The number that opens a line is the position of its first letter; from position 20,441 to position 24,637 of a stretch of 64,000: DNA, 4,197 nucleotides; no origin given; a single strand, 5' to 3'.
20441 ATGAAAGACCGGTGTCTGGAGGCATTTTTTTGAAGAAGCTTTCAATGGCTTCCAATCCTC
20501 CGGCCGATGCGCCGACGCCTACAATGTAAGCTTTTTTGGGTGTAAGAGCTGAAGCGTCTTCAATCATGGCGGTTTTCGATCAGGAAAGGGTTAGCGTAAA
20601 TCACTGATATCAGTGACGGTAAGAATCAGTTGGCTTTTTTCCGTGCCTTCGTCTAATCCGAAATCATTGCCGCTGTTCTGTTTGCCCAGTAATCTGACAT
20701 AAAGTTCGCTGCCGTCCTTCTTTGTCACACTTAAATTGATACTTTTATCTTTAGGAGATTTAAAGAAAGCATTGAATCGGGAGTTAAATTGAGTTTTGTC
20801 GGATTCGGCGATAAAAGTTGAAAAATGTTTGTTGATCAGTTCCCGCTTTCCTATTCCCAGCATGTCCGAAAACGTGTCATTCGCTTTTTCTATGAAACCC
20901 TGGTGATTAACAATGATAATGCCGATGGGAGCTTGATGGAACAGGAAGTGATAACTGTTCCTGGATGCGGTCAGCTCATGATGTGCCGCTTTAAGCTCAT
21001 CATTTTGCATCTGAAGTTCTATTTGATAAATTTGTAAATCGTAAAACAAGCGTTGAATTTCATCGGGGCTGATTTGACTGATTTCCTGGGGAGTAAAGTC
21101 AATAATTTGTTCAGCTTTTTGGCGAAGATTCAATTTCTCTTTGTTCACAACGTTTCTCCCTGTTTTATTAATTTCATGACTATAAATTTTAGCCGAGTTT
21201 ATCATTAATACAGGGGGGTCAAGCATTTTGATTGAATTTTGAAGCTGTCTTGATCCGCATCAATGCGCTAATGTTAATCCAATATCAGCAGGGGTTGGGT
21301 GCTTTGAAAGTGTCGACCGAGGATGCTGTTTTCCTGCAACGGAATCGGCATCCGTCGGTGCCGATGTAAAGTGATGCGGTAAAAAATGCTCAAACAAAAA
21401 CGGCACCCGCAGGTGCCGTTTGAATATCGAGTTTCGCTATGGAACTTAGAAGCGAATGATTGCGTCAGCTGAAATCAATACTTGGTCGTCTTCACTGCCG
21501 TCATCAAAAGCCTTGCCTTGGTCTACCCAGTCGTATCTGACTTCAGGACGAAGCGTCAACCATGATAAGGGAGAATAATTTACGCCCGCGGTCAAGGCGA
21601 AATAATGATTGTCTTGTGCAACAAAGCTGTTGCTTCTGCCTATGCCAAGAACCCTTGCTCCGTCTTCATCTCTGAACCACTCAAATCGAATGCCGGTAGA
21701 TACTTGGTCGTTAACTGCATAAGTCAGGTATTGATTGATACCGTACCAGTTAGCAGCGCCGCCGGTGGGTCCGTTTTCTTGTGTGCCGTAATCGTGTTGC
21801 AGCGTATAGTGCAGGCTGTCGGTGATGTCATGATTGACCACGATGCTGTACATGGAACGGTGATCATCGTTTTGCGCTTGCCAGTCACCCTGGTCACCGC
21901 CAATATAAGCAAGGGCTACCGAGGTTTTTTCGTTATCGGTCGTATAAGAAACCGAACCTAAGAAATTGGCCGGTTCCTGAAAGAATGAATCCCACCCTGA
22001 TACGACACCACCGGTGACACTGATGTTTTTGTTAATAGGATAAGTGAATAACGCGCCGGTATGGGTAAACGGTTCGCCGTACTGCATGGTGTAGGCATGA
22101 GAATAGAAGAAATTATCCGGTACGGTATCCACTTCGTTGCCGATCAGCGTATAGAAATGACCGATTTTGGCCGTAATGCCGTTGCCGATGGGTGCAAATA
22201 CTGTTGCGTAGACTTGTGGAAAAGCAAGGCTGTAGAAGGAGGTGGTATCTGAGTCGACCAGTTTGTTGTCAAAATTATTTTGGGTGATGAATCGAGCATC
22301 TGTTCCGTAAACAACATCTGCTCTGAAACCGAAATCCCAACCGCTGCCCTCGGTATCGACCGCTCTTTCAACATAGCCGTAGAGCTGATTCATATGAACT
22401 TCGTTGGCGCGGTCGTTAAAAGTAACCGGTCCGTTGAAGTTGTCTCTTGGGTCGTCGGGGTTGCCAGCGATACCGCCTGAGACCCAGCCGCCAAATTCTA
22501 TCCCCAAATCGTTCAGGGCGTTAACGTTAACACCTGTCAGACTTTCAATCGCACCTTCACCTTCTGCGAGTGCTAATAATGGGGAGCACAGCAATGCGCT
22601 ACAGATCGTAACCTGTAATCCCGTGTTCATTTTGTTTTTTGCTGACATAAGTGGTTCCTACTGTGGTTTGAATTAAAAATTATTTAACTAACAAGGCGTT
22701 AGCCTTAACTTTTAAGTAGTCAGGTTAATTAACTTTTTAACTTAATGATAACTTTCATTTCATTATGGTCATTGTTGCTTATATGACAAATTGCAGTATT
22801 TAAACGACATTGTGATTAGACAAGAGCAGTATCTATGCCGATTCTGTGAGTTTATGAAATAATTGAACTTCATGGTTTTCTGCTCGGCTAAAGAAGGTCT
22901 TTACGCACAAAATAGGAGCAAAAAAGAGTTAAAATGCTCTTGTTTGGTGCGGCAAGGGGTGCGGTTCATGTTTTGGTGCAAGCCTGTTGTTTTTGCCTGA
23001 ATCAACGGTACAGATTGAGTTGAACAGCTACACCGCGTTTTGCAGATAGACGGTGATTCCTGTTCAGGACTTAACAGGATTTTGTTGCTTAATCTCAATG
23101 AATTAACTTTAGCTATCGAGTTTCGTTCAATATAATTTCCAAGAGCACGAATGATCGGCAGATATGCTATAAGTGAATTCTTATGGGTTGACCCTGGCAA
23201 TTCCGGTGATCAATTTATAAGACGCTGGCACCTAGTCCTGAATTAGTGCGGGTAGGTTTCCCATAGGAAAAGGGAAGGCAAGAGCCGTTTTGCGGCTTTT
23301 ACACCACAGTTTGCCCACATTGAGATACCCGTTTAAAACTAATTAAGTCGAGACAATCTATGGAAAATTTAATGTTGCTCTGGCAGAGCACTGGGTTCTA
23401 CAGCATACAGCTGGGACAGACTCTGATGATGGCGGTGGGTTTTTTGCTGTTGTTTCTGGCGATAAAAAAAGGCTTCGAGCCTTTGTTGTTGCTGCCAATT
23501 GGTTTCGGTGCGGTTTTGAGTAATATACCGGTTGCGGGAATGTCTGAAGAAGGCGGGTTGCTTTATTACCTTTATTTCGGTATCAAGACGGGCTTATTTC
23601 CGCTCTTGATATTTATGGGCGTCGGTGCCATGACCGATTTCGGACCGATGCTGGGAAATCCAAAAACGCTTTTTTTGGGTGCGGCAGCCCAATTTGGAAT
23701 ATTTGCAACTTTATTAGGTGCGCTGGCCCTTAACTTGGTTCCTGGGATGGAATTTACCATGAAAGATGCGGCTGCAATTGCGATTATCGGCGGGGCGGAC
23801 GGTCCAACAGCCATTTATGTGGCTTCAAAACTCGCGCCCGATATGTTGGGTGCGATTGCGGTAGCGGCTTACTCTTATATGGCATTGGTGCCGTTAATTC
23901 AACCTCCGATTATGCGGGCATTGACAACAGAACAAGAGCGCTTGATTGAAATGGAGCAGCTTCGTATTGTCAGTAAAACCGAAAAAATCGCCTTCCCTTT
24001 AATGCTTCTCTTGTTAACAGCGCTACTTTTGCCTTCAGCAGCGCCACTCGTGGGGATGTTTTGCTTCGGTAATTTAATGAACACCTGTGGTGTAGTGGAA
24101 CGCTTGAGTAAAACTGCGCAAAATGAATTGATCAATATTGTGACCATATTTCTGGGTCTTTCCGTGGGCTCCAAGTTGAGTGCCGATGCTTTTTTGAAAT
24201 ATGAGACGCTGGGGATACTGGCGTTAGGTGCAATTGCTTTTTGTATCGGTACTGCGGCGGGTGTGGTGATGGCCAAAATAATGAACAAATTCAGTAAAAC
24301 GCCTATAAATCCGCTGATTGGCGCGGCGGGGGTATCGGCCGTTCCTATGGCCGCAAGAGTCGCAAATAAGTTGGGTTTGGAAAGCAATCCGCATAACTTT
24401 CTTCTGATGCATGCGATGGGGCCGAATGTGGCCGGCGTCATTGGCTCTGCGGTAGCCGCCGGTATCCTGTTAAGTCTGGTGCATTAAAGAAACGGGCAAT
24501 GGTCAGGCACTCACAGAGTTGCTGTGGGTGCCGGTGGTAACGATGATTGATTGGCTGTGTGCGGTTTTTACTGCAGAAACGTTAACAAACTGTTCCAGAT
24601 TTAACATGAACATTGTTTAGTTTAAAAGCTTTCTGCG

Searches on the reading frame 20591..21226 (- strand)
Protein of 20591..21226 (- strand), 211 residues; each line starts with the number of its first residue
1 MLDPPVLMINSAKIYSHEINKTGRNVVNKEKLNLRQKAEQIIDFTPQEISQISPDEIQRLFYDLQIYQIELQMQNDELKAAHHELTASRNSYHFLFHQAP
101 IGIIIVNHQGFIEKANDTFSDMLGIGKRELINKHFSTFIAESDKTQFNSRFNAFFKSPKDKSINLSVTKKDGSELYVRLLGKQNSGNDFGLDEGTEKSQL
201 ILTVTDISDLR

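Call 68: search_protein_families(library=pfam, proteins=[window:20591-21226:-], max_evalue=0.00001)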
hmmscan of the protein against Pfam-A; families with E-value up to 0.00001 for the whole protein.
window:20591-21226:- (211 aa): 3 families
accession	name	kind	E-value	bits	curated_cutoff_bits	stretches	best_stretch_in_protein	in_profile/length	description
PF13426.13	PAS_9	-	2.4e-13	50.7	27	1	101-208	2-102/103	PAS domain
PF00989.32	PAS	-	6.6e-09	36.2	22.6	1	92-179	3-91/113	PAS fold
PF13188.13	PAS_8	-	6.7e-06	26.3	21.8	0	92-130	3-43/65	PAS domain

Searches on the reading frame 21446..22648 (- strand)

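Call 3: search_protein_families(library=pfam, proteins=[window:21446-22648:-])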
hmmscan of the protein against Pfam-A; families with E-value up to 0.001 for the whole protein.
window:21446-22648:- (400 aa): 1 family
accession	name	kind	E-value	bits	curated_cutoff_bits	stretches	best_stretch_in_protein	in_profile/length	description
PF07642.17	BBP2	-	2.6e-95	320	26.2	1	50-400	2-339/339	Putative beta-barrel porin-2, OmpL-like. bbp2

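Call 4: search_protein_families(library=ncbifam, proteins=[window:21446-22648:-])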
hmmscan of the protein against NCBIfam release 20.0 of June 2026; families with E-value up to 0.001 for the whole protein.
window:21446-22648:- (400 aa): 0 families

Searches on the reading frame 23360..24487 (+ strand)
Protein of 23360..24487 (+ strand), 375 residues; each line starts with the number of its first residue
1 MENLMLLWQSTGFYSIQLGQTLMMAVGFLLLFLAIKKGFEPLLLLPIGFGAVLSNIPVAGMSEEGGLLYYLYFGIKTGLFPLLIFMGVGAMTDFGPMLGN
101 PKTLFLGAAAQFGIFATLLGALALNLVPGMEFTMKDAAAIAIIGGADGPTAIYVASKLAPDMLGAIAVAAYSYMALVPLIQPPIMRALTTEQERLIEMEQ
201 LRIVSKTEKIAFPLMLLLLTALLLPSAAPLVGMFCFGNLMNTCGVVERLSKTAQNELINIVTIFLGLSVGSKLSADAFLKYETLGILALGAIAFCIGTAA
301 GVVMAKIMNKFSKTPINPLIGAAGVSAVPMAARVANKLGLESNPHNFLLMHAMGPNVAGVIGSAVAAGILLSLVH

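Call 3: search_protein_families(library=pfam, proteins=[window:23360-24487:+])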
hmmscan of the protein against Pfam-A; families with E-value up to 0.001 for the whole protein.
window:23360-24487:+ (375 aa): 1 family
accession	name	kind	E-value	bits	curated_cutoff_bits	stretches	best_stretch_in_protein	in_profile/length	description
PF03977.18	OAD_beta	-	2.4e-158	527.2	31.6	1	20-373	2-348/349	Na+-transporting oxaloacetate decarboxylase beta subunit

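Call 4: search_protein_families(library=ncbifam, proteins=[window:23360-24487:+])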
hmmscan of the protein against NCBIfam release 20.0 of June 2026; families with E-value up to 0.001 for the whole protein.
window:23360-24487:+ (375 aa): 5 families
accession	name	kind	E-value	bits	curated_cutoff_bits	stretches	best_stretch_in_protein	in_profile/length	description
TIGR01109.1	Na_pump_decarbB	subfamily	1.1e-172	574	190.6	1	19-369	1-354/354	sodium ion-translocating decarboxylase subunit beta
NF012020.0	PRK15476.1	subfamily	1.6e-166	554.7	820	2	68-374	124-430/433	oxaloacetate decarboxylase subunit beta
NF012019.0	PRK15475.1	subfamily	8.9e-166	552.3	822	2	68-374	124-430/433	oxaloacetate decarboxylase subunit beta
NF012021.0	PRK15477.1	subfamily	1e-165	552.1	824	2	68-374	124-430/433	oxaloacetate decarboxylase subunit beta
TIGR03136.1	malonate_biotin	equivalog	7.3e-48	163.8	596.9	1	73-374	100-396/399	Na+-transporting malonate decarboxylase, carboxybiotin decarboxylase subunit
